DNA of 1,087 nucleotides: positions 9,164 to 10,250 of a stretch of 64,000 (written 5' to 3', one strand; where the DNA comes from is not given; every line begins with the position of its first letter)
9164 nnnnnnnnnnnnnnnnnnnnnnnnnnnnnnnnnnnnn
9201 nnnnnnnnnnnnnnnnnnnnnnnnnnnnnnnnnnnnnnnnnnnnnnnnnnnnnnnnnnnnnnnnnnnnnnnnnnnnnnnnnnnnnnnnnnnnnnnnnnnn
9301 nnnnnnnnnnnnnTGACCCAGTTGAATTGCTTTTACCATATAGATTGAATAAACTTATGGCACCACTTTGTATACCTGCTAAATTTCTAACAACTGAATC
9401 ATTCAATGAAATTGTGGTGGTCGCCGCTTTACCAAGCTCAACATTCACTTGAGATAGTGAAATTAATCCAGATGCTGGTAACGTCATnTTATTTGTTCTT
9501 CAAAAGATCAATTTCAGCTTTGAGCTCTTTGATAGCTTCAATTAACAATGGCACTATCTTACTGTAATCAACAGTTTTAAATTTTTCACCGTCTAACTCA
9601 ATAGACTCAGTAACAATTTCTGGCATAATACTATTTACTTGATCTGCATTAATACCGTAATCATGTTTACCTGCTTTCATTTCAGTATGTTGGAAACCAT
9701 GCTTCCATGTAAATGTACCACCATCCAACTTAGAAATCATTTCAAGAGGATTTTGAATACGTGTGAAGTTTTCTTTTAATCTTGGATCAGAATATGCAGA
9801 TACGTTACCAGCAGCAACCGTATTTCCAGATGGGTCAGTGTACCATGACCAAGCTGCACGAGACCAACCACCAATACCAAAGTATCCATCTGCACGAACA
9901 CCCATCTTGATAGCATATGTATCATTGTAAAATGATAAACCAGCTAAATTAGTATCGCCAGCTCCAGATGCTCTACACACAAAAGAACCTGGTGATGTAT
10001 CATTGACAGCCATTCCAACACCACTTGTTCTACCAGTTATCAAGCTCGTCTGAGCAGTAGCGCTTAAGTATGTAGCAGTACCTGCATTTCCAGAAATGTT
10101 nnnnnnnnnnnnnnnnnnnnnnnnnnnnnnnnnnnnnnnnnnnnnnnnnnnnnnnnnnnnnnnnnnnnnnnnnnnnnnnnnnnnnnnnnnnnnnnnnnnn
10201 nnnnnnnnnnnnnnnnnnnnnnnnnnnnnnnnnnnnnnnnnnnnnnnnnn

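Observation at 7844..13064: Tail fibre with S74 intramolecular-chaperone C-terminus followed by three tandem adhesin-like cassettes sharing a ~50-aa N-terminal domain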

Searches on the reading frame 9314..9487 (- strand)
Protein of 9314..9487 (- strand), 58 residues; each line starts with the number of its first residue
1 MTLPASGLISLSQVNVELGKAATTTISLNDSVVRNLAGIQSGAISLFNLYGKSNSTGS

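Call 27: search_solved_structures(query=A3, max_evalue=10, show_alignments=4)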
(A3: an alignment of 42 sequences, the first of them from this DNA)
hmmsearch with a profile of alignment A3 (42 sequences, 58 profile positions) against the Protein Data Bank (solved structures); distinct sequences matched with E-value up to 10: 2.
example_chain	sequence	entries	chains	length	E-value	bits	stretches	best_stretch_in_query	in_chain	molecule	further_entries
6rfq_Z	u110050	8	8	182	0.12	15.7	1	17-55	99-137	Subunit NUZM of NADH:Ubiquinone Oxidoreductase (Complex I)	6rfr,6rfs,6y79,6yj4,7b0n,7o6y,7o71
2yr1_A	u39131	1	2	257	0.45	13.8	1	21-48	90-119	3-dehydroquinate dehydratase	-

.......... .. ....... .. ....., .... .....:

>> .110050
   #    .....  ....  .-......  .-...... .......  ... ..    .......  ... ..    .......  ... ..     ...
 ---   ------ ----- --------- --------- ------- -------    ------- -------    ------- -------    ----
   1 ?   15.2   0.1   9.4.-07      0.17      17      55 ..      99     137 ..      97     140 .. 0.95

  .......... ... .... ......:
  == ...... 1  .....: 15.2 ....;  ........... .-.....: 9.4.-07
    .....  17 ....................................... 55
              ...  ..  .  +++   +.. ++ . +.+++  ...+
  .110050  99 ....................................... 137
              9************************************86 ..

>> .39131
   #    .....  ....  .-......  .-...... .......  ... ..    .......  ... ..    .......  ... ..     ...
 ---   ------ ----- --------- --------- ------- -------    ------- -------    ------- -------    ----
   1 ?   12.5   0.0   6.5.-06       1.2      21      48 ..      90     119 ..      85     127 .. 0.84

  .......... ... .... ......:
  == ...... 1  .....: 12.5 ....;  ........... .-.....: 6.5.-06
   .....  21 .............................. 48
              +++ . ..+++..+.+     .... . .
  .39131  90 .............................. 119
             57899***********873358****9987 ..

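Call 34: find_related_loci(query=A3, collection=viral_contigs, flank=6000)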
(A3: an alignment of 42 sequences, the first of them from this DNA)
Query A3 (58 aa) in viral_contigs; peptide patterns used: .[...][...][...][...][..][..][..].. (x = any residue, [..] = any of these).
543 stretches matched a pattern; 511 encode a relative of the query (tblastn E <= 1e-3); the best 80 are kept; 80 distinct loci.
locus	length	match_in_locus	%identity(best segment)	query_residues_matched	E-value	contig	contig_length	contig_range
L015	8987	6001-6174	72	1-58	1e-21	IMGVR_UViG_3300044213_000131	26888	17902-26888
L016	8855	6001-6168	71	1-56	1e-21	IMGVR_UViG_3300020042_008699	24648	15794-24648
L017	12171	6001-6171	70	1-57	7e-21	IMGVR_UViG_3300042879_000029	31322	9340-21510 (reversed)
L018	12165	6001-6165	71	1-55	7e-21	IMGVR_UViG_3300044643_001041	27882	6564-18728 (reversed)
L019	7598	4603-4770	70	1-56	8e-21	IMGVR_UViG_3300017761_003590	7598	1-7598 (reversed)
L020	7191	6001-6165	73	1-55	1e-20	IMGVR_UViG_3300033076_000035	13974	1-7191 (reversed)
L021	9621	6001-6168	70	1-56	3e-20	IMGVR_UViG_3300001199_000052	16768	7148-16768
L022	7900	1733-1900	70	1-56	4e-20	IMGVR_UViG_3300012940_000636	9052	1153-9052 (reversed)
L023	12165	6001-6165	69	1-55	6e-20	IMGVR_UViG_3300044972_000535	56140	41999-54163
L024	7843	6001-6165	69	1-55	6e-20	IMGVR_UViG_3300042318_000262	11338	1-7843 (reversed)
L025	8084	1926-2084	74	1-53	1e-19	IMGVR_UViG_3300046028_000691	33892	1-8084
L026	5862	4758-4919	65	1-54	1e-19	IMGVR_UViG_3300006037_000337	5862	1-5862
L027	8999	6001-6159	68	1-53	3e-19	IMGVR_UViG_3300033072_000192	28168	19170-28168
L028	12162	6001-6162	72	1-54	4e-19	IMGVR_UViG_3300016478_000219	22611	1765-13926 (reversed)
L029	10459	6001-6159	72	1-53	4e-19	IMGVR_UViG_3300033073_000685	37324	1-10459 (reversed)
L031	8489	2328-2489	69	1-54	7e-19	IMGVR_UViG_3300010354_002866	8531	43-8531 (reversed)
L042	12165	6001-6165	62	1-55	3e-18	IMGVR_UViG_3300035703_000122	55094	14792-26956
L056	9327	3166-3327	65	1-54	8e-18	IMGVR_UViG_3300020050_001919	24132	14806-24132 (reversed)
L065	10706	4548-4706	64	1-53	1e-17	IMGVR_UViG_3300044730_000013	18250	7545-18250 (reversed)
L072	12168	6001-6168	63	1-56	2e-17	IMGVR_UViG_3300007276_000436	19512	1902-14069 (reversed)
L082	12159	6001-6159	66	1-53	3e-17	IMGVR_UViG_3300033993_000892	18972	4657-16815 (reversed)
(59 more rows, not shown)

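Call 97: search_protein_families(library=pfam, proteins=[L018:6001-6873:+, L020:6001-6873:+, L025:1926-2930:+, L028:6001-6867:+, L031:2328-3233:+, L042:6001-6954:+, L056:3166-4182:+, L065:4548-5534:+, L072:6001-7071:+, L082:6001-6984:+], max_evalue=0.001)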
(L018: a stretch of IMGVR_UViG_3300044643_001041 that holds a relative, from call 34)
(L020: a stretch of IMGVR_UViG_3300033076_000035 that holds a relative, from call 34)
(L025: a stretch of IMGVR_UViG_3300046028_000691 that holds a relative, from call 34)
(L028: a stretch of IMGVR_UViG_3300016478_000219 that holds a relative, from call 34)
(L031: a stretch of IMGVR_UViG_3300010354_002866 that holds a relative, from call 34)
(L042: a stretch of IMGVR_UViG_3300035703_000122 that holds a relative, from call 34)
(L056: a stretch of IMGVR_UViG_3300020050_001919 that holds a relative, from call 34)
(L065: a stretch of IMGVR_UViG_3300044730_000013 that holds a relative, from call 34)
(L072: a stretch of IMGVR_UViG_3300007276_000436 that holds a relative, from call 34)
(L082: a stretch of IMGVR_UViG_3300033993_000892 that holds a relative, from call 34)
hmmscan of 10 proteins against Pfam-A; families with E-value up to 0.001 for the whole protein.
L018:6001-6873:+ (290 aa): 1 family
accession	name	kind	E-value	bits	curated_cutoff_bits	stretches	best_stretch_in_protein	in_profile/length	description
PF21722.4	Gly_rich_2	-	6.2e-12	46.5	24.3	1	53-259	12-226/226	Glycine-rich domain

L020:6001-6873:+ (290 aa): 0 families

L025:1926-2930:+ (334 aa): 1 family
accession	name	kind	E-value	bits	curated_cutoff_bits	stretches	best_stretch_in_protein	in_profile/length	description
PF21722.4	Gly_rich_2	-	2.7e-12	47.6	24.3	1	60-297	16-224/226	Glycine-rich domain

L028:6001-6867:+ (288 aa): 0 families

L031:2328-3233:+ (301 aa): 1 family
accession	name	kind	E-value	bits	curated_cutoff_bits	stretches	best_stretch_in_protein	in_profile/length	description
PF14344.12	DUF4397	-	0.00079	20.4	30.6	0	32-118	2-78/119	Domain of unknown function (DUF4397)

L042:6001-6954:+ (317 aa): 0 families

L056:3166-4182:+ (338 aa): 1 family
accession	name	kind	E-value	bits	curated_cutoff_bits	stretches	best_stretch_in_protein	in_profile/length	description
PF05268.17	GP38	-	0.00012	22.4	25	1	81-220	24-169/218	Phage tail fibre adhesin Gp38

L065:4548-5534:+ (328 aa): 1 family
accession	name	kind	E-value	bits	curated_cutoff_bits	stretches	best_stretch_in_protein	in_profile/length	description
PF21722.4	Gly_rich_2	-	1.4e-21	78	24.3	1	53-293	11-225/226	Glycine-rich domain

L072:6001-7071:+ (356 aa): 1 family
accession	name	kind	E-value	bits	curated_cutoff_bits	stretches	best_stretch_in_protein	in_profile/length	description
PF21722.4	Gly_rich_2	-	6.2e-15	56.2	24.3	1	59-323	18-225/226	Glycine-rich domain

L082:6001-6984:+ (327 aa): 1 family
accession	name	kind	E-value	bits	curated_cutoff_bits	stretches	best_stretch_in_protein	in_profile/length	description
PF21722.4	Gly_rich_2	-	3.6e-19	70.1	24.3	1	58-292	16-225/226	Glycine-rich domain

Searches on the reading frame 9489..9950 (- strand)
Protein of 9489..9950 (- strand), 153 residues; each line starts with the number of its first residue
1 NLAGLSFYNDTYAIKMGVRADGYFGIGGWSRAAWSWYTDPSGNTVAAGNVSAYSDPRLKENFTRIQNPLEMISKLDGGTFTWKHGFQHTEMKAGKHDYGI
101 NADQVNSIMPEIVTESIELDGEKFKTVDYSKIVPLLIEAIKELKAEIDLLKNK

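Call 23: search_solved_structures(query=window:9489-9950:-, max_evalue=1, show_alignments=3)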
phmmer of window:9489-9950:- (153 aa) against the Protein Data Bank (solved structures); distinct sequences matched with E-value up to 1: 2.
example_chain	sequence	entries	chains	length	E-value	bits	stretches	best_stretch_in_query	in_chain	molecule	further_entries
6f45_A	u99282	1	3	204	9.2e-08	35.6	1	42-151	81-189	Long tail fiber distal subunit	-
8jov_1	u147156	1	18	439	0.00096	22.5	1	49-151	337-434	Putative tail fiber protein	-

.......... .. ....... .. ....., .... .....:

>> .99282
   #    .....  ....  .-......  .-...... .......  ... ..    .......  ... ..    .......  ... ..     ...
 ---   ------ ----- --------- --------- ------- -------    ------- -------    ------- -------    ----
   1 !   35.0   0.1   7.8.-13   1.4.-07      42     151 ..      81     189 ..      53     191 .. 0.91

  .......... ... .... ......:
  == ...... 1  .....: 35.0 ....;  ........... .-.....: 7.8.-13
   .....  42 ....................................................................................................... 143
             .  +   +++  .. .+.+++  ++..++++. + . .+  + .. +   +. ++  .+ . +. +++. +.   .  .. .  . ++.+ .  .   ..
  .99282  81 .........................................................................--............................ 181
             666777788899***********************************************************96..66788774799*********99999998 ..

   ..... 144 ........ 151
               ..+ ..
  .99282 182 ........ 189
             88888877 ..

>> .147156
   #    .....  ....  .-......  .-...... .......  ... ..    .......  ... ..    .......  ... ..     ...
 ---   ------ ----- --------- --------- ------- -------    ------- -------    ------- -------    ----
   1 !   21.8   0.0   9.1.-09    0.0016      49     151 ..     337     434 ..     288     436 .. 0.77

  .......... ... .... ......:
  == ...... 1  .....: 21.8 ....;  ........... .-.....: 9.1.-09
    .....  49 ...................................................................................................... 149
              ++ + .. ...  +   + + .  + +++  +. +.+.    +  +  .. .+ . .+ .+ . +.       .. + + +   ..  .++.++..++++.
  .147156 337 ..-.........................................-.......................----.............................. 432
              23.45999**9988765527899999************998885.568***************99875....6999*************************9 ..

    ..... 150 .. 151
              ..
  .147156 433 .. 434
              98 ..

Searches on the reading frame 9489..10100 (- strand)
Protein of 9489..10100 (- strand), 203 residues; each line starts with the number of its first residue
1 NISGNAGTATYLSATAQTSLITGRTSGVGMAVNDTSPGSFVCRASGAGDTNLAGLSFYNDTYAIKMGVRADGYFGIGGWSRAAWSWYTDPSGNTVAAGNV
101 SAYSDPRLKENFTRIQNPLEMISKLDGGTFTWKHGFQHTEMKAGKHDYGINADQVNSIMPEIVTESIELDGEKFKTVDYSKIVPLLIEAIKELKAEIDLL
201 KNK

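Call 112: search_dna_similar(query=window:9489-10100:-, collection=phages, mode=protein, max_rows=40, max_evalue=1e-8)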
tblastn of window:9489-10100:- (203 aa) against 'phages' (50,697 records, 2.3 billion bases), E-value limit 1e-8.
Records with a match: 339; places in all: 407; records where one place covers at least 80% of the query: 32.
Best place of each record, by identity: <60% 339.
By first word of the organism name: Klebsiella 76; Vibrio 58; Synechococcus 52; Enterobacter 29; Escherichia 25; Pseudomonas 17; Aeromonas 11; Cronobacter 11; Burkholderia 6; Citrobacter 6; and 24 more.
By host as written in the record: - 69; Klebsiella pneumoniae 17; Klebsiella pneumoniae MRSN414780 10; Synechococcus sp. 9; Enterobacter cloacae 8; Aeromonas salmonicida 6; Cronobacter sakazakii 6; Vibrio parahaemolyticus 5; and 122 more.
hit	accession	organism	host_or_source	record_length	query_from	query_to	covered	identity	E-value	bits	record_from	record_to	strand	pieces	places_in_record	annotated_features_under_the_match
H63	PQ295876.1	Ralstonia phage YL1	Ralstonia pseudosolanacearum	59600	30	193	81%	55.4%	5e-52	184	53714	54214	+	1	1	hypothetical protein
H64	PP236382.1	Ralstonia phage QkW1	Ralstonia pseudosolanacearum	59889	30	193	81%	55.4%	5e-52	184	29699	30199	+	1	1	hypothetical protein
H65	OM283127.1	Burkholderia phage JC1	Burkholderia cenocepacia Van1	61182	30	201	85%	48.3%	5e-43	158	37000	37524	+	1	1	tail fiber protein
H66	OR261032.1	Aeromonas phage ST4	Aeromonas hydrophila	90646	41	203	80%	44.4%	2e-41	154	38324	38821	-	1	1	tail fiber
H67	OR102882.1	Vibrio phage vB_VpaP-MS02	Vibrio parahaemolyticus KCTC2729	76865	3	203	99%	34.9%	6e-16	81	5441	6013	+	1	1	tail fiber protein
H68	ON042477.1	Vibrio phage PhiImVa-1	Vibrio alginolyticus strain NBRC 15630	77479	3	196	96%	35.0%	2e-15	80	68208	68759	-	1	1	long tail fiber distal subunit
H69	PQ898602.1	Synechococcus phage S-SCSM2R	Synechococcus sp. WH7803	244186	7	203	97%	32.2%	4e-13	73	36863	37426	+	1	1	long tail fiber distal subunit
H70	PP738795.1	Klebsiella phage vB_KpnM_Clarke_MM3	Klebsiella pneumoniae 1101160 (ATCC ...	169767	22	203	90%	32.6%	1e-10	66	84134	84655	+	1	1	tail fiber protein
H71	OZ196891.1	Vibrio phage 6E35-1b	Seawater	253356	21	201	89%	32.4%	9e-12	69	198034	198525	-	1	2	long tail fiber protein distal subunit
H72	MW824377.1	Vibrio phage 6E35.1a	Vibrio crassostreae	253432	21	201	89%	32.4%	9e-12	69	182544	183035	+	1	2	long tail fiber protein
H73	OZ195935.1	Vibrio phage D484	Seawater and oysters mix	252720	21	201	89%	31.9%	2e-11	68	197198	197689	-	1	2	long tail fiber protein distal subunit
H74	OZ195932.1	Vibrio phage D481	Seawater and oysters mix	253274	21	201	89%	31.9%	2e-11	68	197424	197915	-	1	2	long tail fiber protein distal subunit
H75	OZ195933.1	Vibrio phage D486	Seawater and oysters mix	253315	21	201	89%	31.9%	2e-11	68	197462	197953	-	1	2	long tail fiber protein distal subunit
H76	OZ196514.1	Vibrio phage K575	Seawater and oysters mix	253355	21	201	89%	31.9%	2e-11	68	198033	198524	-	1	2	long tail fiber protein distal subunit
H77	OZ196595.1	Vibrio phage K571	Seawater and oysters mix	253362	21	201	89%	31.9%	2e-11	68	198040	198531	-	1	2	long tail fiber protein distal subunit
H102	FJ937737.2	Burkholderia phage BcepIL02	Burkholderia cenocepacia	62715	38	203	82%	30.5%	5e-9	61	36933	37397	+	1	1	putative tail fiber protein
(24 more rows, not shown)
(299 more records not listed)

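Call 113: get_annotated_region(hit=H102, flank=3500)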
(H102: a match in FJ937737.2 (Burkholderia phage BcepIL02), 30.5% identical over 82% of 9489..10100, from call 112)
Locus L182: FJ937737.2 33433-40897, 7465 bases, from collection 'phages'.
description: Burkholderia phage BcepIL02, complete genome.
organism: Burkholderia phage BcepIL02 (NCBI taxid 2886898)
taxonomy: Viruses; Duplodnaviria; Heunggongvirae; Uroviricota; Caudoviricetes; Lessievirus; Lessievirus bcepil02
host: Burkholderia cenocepacia; source: -; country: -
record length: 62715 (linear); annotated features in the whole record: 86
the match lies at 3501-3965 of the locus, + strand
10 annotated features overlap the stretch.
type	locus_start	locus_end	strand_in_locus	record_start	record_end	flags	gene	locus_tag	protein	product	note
CDS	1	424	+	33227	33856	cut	-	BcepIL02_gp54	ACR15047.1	hypothetical protein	-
CDS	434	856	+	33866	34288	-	-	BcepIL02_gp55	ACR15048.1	virion-associated phage protein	-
CDS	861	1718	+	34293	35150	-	-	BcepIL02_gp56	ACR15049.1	virion-associated phage protein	-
CDS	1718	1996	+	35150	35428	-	-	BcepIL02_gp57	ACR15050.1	virion-associated phage protein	-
CDS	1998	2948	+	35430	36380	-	-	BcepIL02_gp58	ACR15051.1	putative tail fiber protein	-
CDS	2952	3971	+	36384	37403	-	-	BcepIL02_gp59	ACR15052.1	putative tail fiber protein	-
CDS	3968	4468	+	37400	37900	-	-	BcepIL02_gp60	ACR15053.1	hypothetical protein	-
CDS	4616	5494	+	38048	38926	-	-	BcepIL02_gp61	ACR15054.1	putative tail fiber protein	-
CDS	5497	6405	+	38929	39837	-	-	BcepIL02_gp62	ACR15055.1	putative tail fiber protein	-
CDS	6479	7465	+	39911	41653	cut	-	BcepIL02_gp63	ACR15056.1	virion-associated phage protein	-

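Call 114: get_annotated_region(hit=H72, flank=3500)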
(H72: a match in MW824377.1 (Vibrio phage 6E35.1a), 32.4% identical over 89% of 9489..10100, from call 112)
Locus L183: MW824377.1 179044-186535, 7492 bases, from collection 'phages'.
description: Vibrio phage 6E35.1a, complete genome.
organism: Vibrio phage 6E35.1a (NCBI taxid 2859340)
taxonomy: Viruses; Duplodnaviria; Heunggongvirae; Uroviricota; Caudoviricetes; Straboviridae
host: Vibrio crassostreae; source: filtered_seawater; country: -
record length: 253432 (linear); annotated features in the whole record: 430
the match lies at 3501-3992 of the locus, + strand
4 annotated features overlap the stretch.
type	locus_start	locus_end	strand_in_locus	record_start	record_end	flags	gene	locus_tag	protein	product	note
CDS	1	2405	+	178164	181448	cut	-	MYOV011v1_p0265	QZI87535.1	hypothetical protein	conserved protein of unknown function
CDS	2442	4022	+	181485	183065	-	-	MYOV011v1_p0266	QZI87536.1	long tail fiber protein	-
CDS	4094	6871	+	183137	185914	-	-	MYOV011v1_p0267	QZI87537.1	long tail fiber protein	-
CDS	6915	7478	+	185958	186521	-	-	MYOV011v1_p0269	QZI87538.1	hypothetical protein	-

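Call 115: get_annotated_region(hit=H63, flank=3500)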
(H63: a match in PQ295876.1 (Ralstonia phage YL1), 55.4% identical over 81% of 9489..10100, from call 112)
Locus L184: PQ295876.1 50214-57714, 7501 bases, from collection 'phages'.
description: Ralstonia phage YL1, complete genome.
organism: Ralstonia phage YL1 (NCBI taxid 3390401)
taxonomy: Viruses; Duplodnaviria; Heunggongvirae; Uroviricota; Caudoviricetes; Gervaisevirus
host: Ralstonia pseudosolanacearum; source: -; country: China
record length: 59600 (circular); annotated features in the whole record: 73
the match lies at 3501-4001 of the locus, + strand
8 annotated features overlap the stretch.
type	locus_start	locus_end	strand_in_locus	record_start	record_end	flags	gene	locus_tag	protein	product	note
CDS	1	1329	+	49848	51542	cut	-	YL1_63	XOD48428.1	hypothetical protein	-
CDS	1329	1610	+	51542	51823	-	-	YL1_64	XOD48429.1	hypothetical protein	-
CDS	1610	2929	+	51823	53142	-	-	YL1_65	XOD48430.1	hypothetical protein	-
CDS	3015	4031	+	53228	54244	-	-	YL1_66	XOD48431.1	hypothetical protein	-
CDS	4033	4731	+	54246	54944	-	-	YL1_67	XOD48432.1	hypothetical protein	-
CDS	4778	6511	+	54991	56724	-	-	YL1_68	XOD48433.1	hypothetical protein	-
CDS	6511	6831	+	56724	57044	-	-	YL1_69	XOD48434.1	hypothetical protein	-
CDS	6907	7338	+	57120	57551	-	-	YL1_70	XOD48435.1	hypothetical protein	-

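Call 119: get_annotated_region(hit=H65, flank=2600)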
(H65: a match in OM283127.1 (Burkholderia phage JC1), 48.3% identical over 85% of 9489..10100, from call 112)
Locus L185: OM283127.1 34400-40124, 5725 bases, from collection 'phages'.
description: Burkholderia phage JC1, complete genome.
organism: Burkholderia phage JC1 (NCBI taxid 2914166)
taxonomy: Viruses; Duplodnaviria; Heunggongvirae; Uroviricota; Caudoviricetes; Lessievirus
host: Burkholderia cenocepacia Van1; source: soil; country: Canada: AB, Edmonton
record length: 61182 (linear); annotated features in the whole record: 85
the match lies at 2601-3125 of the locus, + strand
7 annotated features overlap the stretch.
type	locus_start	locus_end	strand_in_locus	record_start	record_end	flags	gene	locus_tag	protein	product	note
CDS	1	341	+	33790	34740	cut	-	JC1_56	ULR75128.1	tail fiber protein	-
CDS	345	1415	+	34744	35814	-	-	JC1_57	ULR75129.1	tail fiber protein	-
CDS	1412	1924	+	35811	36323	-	-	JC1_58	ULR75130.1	hypothetical protein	-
CDS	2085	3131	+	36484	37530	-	-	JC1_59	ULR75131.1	tail fiber protein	-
CDS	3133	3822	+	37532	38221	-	-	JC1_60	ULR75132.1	hypothetical protein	-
CDS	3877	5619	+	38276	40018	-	-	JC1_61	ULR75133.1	head closure protein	-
CDS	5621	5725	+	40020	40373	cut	-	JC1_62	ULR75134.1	hypothetical protein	-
